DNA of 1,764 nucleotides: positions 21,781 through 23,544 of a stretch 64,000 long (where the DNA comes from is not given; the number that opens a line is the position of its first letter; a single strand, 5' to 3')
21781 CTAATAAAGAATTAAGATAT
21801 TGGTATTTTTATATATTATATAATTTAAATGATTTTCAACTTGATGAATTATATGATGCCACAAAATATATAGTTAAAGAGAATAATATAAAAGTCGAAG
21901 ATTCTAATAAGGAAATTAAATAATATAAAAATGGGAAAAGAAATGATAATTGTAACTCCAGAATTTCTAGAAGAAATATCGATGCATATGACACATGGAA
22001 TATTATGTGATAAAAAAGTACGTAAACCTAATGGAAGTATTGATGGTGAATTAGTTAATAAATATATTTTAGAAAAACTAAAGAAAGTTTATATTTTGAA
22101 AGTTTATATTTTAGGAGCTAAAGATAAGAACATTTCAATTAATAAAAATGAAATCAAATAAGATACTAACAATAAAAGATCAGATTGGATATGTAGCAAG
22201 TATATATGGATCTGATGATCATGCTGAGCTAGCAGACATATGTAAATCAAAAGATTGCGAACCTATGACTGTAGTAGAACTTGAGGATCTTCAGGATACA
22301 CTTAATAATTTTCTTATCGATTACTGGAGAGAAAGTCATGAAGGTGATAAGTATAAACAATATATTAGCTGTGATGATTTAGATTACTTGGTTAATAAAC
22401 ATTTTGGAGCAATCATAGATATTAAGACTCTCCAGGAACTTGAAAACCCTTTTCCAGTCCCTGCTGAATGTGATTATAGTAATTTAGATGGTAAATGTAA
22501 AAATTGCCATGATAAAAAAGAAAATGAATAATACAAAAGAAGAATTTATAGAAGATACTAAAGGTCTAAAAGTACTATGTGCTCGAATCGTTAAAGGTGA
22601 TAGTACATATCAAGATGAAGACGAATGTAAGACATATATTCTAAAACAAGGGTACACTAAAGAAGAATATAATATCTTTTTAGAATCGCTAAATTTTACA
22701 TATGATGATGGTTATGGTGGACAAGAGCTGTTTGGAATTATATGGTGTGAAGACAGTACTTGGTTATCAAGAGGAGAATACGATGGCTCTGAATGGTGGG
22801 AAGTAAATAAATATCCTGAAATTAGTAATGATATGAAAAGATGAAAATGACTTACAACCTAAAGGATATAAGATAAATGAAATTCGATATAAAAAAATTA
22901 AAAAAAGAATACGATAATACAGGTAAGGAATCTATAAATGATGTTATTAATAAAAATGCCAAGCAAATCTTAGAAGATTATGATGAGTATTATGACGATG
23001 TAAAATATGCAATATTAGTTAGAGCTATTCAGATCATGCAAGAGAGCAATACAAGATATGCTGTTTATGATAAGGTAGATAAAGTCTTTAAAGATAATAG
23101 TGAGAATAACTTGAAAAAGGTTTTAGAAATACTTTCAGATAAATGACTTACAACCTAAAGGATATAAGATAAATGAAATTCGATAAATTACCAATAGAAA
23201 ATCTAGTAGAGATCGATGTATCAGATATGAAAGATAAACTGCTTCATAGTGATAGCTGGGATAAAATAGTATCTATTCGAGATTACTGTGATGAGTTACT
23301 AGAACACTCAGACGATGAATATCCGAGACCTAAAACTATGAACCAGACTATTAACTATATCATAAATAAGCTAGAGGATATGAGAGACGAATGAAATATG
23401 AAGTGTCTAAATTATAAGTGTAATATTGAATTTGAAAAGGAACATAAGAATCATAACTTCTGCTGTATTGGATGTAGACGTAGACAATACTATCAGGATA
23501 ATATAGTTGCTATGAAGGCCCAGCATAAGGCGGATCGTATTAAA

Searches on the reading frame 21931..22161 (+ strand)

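Call 97: search_protein_families(library=pfam, proteins=[window:21931-22161:+], max_evalue=0.05)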
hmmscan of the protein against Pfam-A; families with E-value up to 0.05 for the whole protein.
window:21931-22161:+ (76 aa): 1 family
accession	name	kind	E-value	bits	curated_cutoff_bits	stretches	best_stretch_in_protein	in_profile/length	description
PF22896.3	OB_RNR_1st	-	0.03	15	28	1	19-67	5-51/99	Ribonuclease R, OB first domain, N-terminal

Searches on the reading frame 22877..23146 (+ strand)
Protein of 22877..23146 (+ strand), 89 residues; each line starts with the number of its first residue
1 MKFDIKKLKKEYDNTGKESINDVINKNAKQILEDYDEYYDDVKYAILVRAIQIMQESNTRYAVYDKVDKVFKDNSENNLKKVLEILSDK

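Call 97: search_protein_families(library=pfam, proteins=[window:22877-23146:+], max_evalue=0.05)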
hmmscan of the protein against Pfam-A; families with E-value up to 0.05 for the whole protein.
window:22877-23146:+ (89 aa): 1 family
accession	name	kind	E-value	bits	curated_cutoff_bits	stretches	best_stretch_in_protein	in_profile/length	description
PF18609.8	SAM_Exu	-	0.016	15.9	28.9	0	3-31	30-58/72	Exuperantia SAM-like domain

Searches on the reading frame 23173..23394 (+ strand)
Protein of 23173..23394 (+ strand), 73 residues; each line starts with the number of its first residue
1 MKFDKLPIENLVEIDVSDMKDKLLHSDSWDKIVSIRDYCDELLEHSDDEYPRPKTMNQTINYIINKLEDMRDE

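Call 97: search_protein_families(library=pfam, proteins=[window:23173-23394:+], max_evalue=0.05)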
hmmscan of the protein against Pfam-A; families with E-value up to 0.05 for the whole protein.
window:23173-23394:+ (73 aa): 1 family
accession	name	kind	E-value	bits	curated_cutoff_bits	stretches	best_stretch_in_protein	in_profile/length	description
PF23399.1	LTI65_PGEED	-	0.036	14.3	27.3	0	30-49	1-20/31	LTI65/LTI78 PGEED repeat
